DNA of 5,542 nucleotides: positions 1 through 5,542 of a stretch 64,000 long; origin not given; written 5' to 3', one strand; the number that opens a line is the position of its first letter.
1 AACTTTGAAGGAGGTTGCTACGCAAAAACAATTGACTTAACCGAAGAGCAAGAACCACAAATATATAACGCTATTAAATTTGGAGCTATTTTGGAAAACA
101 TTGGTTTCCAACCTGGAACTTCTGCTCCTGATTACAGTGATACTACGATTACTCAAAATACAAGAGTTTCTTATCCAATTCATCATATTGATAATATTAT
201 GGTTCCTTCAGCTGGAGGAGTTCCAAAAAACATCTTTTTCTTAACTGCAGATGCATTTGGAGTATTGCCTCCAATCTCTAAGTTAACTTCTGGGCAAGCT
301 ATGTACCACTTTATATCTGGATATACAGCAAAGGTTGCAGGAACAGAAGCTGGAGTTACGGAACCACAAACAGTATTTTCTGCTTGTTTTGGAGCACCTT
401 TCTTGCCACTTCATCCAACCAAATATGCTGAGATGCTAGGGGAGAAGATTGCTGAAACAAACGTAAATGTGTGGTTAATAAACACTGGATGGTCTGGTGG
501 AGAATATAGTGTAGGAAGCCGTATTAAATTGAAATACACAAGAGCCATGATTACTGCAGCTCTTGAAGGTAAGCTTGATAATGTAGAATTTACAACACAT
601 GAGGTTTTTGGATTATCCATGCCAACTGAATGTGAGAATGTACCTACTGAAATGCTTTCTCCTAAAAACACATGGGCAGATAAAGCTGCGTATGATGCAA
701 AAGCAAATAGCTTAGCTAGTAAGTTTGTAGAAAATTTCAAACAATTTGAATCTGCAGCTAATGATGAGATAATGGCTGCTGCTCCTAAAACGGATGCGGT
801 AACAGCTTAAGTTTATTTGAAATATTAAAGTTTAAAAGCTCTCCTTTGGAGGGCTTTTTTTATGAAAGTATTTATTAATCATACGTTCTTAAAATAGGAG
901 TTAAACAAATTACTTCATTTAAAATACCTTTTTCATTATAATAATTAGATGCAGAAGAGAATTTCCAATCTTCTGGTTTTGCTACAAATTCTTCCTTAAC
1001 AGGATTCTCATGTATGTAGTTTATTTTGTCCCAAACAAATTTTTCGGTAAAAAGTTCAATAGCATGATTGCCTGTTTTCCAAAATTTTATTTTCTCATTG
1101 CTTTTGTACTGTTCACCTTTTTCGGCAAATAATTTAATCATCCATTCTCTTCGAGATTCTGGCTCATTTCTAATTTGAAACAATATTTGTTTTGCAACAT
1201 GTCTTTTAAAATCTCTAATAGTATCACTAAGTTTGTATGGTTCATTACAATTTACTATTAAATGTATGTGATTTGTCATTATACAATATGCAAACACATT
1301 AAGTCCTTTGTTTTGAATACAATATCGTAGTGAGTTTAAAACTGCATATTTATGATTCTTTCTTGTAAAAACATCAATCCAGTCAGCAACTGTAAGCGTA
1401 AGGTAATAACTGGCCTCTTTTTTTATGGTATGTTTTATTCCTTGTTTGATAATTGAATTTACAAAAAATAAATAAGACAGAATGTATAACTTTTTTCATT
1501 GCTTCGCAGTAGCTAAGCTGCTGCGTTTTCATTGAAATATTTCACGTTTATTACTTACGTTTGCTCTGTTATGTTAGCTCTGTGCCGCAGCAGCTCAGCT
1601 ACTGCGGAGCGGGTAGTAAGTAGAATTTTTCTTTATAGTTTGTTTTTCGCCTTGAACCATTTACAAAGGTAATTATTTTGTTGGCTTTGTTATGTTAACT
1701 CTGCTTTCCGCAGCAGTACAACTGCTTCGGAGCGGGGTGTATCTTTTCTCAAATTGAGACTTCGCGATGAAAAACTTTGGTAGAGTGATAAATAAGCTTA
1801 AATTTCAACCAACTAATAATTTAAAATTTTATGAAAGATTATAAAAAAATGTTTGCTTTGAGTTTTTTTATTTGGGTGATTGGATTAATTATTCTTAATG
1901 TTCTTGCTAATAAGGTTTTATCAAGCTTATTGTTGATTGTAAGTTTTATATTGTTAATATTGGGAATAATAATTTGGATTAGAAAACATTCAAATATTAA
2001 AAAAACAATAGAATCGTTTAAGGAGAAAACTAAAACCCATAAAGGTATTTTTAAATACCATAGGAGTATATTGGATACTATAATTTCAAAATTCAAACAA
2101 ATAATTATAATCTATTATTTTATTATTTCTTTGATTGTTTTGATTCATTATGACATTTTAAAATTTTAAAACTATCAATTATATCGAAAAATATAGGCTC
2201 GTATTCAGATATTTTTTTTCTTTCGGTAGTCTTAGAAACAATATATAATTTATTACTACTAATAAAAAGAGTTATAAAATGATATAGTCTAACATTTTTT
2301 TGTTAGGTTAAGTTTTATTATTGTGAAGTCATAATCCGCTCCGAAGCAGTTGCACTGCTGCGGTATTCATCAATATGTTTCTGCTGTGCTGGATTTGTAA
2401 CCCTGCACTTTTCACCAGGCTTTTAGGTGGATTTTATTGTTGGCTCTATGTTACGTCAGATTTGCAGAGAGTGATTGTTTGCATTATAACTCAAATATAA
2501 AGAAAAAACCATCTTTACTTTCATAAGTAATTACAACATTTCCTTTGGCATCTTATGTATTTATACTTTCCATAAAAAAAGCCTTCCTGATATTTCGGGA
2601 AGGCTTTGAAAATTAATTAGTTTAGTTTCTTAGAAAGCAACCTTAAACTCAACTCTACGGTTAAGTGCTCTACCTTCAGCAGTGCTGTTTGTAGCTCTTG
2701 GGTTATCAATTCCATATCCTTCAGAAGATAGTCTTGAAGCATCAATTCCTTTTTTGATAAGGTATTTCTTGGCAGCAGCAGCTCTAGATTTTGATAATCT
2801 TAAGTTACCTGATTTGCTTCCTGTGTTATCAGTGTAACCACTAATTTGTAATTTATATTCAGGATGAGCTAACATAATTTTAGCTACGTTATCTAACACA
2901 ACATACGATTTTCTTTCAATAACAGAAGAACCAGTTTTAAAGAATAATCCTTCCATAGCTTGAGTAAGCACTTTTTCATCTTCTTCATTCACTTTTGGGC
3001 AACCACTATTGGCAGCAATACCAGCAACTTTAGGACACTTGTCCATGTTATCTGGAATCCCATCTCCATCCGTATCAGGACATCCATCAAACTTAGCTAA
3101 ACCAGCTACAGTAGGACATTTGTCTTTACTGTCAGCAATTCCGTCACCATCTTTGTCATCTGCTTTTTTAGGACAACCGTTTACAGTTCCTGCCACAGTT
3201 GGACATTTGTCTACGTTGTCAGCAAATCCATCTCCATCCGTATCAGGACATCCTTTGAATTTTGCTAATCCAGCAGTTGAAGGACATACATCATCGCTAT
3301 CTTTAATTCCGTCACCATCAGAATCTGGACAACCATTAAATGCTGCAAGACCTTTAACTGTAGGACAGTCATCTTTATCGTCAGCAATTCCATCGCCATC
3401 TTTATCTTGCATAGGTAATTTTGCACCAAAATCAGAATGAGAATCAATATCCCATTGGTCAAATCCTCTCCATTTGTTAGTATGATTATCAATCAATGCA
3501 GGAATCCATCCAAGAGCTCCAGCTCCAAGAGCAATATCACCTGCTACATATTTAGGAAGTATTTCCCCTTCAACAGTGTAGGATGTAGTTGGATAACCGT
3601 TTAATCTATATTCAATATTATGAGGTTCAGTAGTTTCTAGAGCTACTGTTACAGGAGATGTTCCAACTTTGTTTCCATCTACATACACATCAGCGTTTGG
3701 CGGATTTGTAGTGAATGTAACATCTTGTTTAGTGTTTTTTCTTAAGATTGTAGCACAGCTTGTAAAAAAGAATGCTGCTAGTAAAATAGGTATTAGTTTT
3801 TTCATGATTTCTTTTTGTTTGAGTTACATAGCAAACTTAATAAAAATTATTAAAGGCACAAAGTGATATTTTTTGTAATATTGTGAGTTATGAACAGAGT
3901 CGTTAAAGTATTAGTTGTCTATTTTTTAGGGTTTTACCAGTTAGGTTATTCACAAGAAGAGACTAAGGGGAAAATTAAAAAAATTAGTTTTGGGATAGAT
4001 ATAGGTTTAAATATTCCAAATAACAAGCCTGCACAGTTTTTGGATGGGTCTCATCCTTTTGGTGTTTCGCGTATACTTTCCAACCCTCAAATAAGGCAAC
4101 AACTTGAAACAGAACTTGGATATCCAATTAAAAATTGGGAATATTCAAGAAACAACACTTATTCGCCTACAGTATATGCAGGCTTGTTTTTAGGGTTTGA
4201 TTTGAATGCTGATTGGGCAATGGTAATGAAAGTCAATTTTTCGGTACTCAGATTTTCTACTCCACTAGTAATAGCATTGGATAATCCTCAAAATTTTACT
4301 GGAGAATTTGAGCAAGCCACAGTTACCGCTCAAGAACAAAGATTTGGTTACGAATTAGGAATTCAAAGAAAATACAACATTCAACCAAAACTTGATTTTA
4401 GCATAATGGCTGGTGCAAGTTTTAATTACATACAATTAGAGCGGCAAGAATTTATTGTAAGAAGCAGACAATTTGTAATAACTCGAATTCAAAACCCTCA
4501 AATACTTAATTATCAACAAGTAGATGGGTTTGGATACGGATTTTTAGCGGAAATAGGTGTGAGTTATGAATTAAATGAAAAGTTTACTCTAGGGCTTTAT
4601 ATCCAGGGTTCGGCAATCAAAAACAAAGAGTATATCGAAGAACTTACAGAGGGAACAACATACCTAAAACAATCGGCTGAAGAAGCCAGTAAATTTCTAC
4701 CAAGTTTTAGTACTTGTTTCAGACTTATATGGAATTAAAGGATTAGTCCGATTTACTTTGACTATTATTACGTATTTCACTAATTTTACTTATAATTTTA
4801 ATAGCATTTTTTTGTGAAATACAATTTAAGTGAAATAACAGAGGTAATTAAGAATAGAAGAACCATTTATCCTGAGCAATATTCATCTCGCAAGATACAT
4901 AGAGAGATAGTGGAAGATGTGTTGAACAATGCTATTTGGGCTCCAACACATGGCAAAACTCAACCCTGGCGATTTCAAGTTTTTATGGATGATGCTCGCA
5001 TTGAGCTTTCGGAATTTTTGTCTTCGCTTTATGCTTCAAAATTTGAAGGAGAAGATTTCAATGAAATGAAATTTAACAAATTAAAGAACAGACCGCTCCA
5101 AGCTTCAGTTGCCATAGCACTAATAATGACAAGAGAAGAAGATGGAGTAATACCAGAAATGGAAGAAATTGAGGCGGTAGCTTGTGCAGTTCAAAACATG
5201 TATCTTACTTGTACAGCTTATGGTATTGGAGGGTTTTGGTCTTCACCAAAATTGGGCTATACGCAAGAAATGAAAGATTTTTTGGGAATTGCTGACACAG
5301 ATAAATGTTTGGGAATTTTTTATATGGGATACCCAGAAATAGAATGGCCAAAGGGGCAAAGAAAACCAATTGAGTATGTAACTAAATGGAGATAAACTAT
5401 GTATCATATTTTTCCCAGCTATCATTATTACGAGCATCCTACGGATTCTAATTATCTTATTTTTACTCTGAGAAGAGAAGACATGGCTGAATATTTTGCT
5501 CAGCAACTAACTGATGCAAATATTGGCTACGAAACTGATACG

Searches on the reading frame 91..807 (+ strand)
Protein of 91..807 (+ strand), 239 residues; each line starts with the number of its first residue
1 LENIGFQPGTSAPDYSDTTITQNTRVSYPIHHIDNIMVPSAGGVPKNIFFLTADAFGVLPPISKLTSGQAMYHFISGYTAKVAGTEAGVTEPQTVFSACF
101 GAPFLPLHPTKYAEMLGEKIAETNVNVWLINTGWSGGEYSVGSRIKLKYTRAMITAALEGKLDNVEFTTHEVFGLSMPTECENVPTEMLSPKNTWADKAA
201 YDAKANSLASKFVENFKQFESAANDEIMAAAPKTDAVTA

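Call 25: search_protein_families(library=pfam, proteins=[window:91-807:+], max_evalue=0.001)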
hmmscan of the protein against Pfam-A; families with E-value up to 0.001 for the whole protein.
window:91-807:+ (239 aa): 1 family
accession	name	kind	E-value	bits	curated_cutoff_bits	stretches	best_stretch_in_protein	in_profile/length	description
PF01293.25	PEPCK_ATP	-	1.7e-91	307.7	26.5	1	1-187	279-465/465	Phosphoenolpyruvate carboxykinase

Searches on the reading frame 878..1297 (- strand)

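Call 25: search_protein_families(library=pfam, proteins=[window:878-1297:-], max_evalue=0.001)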
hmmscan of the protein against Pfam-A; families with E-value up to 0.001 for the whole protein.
window:878-1297:- (140 aa): 1 family
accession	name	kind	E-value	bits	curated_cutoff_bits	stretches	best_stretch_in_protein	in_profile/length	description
PF01797.21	Y1_Tnp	-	2.6e-05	24.7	23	1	2-44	44-86/121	Transposase IS200 like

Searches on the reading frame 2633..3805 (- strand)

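Call 25: search_protein_families(library=pfam, proteins=[window:2633-3805:-], max_evalue=0.001)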
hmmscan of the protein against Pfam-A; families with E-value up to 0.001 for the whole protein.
window:2633-3805:- (391 aa): 3 families
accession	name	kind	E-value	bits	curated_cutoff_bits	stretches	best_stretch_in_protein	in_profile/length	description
PF00691.25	OmpA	-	1.2e-21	77.3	27.2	1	288-383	1-98/98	OmpA family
PF02412.23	TSP_3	-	2.9e-18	65.7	25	1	244-263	15-34/36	Thrombospondin type 3 repeat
PF08308.17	PEGA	-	1.5e-07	31.6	20.8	1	29-79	4-54/71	PEGA domain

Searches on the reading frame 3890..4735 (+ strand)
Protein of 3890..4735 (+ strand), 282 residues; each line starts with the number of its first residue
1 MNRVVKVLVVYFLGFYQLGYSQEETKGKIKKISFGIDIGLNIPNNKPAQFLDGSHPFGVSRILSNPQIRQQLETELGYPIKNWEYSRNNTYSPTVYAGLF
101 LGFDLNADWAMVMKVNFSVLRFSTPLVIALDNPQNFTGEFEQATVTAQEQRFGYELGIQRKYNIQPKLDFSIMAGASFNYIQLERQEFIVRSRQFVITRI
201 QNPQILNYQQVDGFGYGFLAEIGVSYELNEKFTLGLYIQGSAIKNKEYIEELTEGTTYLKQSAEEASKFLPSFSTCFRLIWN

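Call 15: search_protein_families(library=pfam, proteins=[window:3890-4735:+], max_evalue=0.001)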
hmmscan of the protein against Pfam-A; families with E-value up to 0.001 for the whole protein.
window:3890-4735:+ (282 aa): 1 family
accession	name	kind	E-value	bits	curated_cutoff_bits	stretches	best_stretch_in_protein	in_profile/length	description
PF13505.12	OMP_b-brl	-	0.00074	20.2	28.7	0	98-245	47-157/175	Outer membrane protein beta-barrel domain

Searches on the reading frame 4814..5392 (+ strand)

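Call 15: search_protein_families(library=pfam, proteins=[window:4814-5392:+], max_evalue=0.001)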
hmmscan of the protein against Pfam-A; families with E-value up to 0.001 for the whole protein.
window:4814-5392:+ (193 aa): 2 families
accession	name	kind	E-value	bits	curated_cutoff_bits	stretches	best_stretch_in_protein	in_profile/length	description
PF00881.29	Nitroreductase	-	7e-23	82.1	23.5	1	12-173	1-167/167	Nitroreductase family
PF14512.11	TM1586_NiRdase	-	6.9e-06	26.3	27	0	126-191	88-150/215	Putative TM nitroreductase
